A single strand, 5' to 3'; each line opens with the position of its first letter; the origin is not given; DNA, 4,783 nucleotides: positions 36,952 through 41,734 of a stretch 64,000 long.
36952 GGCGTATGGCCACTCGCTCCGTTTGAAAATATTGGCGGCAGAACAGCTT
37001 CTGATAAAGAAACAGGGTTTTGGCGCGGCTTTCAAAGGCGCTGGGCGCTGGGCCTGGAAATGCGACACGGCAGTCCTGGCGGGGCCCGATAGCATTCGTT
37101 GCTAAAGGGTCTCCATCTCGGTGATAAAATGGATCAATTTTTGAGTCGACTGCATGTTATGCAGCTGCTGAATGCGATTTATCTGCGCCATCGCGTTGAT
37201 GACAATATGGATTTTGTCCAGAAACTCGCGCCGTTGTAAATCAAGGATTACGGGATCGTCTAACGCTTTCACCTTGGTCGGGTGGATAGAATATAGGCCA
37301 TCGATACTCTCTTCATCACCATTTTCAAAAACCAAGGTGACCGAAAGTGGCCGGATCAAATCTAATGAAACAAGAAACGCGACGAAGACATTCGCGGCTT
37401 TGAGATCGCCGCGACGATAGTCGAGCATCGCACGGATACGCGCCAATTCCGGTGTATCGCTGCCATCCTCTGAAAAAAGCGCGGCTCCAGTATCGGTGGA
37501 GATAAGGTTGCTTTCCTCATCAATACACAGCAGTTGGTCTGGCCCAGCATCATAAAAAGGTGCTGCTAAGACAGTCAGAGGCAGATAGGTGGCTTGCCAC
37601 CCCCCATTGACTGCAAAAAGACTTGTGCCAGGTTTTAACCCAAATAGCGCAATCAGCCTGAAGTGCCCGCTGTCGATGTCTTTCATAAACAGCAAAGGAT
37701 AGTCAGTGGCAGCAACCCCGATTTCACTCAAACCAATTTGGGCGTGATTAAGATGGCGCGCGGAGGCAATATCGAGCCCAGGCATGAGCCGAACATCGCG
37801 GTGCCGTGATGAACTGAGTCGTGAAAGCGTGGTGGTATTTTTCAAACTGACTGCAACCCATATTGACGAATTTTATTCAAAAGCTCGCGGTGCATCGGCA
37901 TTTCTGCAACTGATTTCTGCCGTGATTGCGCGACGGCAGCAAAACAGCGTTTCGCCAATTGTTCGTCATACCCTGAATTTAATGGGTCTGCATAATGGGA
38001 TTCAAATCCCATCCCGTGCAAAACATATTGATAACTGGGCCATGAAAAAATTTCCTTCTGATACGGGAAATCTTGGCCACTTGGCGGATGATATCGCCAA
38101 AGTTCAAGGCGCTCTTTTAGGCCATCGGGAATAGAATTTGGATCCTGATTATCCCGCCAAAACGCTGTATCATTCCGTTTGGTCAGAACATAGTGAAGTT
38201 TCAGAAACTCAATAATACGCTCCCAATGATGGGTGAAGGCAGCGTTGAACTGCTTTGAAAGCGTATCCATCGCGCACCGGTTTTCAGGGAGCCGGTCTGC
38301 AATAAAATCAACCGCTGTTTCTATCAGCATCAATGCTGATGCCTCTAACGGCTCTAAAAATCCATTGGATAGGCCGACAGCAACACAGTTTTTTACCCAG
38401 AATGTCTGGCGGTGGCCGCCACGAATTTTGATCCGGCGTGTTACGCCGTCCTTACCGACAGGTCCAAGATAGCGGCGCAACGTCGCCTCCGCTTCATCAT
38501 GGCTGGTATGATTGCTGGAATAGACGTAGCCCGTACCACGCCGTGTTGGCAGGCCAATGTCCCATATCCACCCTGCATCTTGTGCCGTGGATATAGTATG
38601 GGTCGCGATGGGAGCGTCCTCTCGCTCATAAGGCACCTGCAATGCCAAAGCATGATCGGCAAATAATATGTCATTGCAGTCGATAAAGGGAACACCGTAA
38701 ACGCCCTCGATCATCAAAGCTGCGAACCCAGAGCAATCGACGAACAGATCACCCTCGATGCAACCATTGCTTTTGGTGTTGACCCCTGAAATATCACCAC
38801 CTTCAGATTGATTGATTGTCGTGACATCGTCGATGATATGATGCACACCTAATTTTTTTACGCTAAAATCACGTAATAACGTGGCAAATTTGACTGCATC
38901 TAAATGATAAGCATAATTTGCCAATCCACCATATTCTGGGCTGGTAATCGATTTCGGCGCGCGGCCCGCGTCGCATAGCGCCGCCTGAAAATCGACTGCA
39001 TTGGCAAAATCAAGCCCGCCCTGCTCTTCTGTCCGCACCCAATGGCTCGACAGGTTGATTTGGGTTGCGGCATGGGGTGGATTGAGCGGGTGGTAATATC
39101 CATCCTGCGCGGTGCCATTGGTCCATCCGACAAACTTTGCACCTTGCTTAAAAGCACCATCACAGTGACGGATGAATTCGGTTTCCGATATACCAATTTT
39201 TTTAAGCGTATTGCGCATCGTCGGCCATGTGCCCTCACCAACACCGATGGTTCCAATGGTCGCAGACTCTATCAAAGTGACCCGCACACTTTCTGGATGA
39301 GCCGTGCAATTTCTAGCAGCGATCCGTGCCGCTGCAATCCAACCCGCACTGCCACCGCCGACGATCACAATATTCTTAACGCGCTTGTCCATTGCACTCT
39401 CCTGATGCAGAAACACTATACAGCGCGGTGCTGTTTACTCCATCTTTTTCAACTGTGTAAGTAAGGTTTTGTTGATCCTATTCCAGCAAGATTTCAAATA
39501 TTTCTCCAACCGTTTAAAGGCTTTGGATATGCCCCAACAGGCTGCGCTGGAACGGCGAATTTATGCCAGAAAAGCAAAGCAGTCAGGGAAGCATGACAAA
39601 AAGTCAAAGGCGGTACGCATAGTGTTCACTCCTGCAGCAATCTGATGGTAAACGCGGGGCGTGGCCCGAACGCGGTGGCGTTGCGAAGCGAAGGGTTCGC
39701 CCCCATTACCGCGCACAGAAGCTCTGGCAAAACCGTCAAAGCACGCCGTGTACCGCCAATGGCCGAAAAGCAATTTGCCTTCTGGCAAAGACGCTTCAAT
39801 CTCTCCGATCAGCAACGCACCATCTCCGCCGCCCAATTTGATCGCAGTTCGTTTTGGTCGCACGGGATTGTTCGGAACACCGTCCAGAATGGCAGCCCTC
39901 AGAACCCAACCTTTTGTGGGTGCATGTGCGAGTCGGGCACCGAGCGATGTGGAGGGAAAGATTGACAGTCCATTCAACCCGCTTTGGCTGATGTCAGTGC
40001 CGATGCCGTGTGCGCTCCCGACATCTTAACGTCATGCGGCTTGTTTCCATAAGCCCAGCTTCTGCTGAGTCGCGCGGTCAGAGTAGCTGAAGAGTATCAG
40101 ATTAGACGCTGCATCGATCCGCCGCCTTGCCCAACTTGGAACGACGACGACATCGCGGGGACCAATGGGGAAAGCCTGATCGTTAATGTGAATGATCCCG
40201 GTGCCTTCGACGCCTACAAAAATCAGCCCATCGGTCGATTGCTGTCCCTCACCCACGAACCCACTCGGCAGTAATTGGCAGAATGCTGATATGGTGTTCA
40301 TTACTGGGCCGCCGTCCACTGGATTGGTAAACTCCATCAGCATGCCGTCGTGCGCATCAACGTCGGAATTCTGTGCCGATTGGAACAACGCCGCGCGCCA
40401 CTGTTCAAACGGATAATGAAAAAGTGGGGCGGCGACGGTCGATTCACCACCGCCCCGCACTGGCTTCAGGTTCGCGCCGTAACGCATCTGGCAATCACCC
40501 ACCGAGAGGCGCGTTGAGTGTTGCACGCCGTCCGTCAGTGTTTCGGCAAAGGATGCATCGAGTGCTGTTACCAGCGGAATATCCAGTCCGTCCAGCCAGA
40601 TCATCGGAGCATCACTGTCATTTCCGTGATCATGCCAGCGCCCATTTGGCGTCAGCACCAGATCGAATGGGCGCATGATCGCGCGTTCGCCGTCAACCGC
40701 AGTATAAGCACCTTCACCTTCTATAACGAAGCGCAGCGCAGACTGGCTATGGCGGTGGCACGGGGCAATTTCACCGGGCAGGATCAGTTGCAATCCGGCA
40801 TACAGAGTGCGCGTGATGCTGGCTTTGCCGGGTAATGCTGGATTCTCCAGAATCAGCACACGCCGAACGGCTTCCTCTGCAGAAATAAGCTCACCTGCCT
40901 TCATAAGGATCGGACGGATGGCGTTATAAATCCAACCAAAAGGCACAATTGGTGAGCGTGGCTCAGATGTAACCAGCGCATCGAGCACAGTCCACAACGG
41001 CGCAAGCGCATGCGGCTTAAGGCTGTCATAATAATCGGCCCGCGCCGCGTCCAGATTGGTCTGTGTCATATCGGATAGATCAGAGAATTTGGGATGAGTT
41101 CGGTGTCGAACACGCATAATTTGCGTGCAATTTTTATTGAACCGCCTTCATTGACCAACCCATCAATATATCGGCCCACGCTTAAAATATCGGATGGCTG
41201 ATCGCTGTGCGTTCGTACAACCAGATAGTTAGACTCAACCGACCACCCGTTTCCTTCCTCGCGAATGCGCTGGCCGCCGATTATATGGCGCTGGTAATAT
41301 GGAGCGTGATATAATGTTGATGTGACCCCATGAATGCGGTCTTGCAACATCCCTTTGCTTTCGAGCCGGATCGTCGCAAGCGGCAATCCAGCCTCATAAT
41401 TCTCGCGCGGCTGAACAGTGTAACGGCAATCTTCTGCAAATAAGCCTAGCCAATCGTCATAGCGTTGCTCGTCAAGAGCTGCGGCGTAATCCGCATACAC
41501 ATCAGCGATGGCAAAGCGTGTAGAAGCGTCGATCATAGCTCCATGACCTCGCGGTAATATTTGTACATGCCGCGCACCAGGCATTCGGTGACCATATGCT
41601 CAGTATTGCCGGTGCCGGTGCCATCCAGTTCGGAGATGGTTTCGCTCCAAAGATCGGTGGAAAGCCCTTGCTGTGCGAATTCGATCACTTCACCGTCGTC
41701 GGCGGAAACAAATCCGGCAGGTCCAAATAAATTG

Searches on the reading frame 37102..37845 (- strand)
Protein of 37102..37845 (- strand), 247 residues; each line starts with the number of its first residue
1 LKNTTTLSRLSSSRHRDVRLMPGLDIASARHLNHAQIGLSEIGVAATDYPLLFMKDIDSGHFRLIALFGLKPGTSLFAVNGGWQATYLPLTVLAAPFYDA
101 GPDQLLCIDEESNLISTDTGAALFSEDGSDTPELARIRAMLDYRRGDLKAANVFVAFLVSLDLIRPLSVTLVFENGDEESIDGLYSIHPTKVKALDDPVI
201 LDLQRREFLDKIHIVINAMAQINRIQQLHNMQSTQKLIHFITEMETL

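Call 53: search_protein_families(library=pfam, proteins=[window:37102-37845:-], max_evalue=0.00001)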
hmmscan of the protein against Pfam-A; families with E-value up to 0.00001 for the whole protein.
window:37102-37845:- (247 aa): 1 family
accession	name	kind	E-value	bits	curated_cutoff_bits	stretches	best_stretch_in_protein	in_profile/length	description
PF07277.16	SapC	-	1.1e-46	159.7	28.9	1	10-224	1-219/220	SapC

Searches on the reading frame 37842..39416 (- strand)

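Call 33: search_protein_families(library=ncbifam, proteins=[window:37842-39416:-], max_evalue=0.00001)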
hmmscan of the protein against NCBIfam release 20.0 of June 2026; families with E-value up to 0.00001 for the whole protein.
window:37842-39416:- (524 aa): 1 family
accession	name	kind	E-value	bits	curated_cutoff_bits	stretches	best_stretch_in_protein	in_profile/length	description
NF049967.1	QhpG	equivalog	5.2e-06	25.6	240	0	167-317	77-213/423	flavin-dependent monooxygenase QhpG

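Call 53: search_protein_families(library=pfam, proteins=[window:37842-39416:-], max_evalue=0.00001)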
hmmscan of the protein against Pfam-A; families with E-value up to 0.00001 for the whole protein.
window:37842-39416:- (524 aa): 1 family
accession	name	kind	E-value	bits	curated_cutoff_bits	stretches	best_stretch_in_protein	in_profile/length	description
PF04820.20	Trp_halogenase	-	4.9e-126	421.7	21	1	15-481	1-454/458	Tryptophan halogenase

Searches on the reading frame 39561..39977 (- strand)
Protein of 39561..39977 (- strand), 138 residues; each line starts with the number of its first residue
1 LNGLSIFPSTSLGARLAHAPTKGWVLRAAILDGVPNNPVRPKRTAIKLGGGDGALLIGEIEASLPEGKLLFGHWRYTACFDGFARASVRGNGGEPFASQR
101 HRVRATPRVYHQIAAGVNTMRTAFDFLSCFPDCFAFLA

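Call 33: search_protein_families(library=ncbifam, proteins=[window:39561-39977:-], max_evalue=0.00001)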
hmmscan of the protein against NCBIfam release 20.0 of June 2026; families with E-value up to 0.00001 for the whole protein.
window:39561-39977:- (138 aa): 0 families

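Call 54: search_protein_families(library=pfam, proteins=[window:39561-39977:-], max_evalue=0.00001)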
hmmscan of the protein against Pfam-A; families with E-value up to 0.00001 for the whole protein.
window:39561-39977:- (138 aa): 1 family
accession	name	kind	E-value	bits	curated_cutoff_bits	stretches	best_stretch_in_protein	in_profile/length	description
PF04966.18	OprB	-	1.2e-06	28.6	22.9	1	3-81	120-200/372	Carbohydrate-selective porin, OprB family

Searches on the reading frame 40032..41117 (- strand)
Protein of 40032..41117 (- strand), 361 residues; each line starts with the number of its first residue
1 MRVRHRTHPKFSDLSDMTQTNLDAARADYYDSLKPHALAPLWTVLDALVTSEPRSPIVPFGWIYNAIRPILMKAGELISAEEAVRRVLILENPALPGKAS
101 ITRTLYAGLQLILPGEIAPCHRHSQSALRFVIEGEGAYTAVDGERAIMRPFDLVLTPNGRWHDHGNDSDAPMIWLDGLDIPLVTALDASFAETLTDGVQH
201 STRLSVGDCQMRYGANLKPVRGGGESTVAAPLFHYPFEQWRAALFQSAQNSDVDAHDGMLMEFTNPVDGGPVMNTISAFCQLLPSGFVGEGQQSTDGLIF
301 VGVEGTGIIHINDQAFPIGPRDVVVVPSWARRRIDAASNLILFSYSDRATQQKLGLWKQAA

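Call 6: search_protein_families(library=pfam, proteins=[window:40032-41117:-])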
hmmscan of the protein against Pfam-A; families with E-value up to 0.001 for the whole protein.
window:40032-41117:- (361 aa): 2 families
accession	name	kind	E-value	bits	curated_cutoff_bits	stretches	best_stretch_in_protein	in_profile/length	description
PF07883.17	Cupin_2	-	2.7e-25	88.3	27.2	1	109-176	2-68/70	Cupin domain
PF02311.25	AraC_binding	-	9.2e-06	25.9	21.1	0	119-171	17-68/135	AraC-like ligand binding domain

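Call 21: search_protein_families(library=ncbifam, proteins=[window:40032-41117:-], max_evalue=0.00001)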
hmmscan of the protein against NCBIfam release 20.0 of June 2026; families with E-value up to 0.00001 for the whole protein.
window:40032-41117:- (361 aa): 2 families
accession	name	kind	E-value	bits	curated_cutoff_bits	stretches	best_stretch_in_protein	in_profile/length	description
TIGR02272.1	gentisate_1_2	equivalog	6e-146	485.7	442.1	1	26-359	3-334/336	gentisate 1,2-dioxygenase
NF049978.1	AminoSalDhMabB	equivalog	2.9e-66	224.3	650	1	31-359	6-333/351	5-aminosalicylate 1,2-dioxygenase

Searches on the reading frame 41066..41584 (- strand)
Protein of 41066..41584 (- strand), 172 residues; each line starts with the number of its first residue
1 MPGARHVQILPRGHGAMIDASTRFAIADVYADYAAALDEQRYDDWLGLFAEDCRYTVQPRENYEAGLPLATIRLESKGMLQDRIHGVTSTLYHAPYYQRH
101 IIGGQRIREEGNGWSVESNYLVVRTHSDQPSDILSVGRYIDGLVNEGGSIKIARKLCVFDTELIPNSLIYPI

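Call 6: search_protein_families(library=pfam, proteins=[window:41066-41584:-])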
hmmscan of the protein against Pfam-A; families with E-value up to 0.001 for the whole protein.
window:41066-41584:- (172 aa): 2 families
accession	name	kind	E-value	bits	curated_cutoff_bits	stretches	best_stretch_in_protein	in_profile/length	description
PF00866.24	Ring_hydroxyl_B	-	1.3e-15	58.1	27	1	34-165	3-143/144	Ring hydroxylating beta subunit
PF13577.12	SnoaL_4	-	5.8e-14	52.6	24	1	22-154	5-124/126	SnoaL-like domain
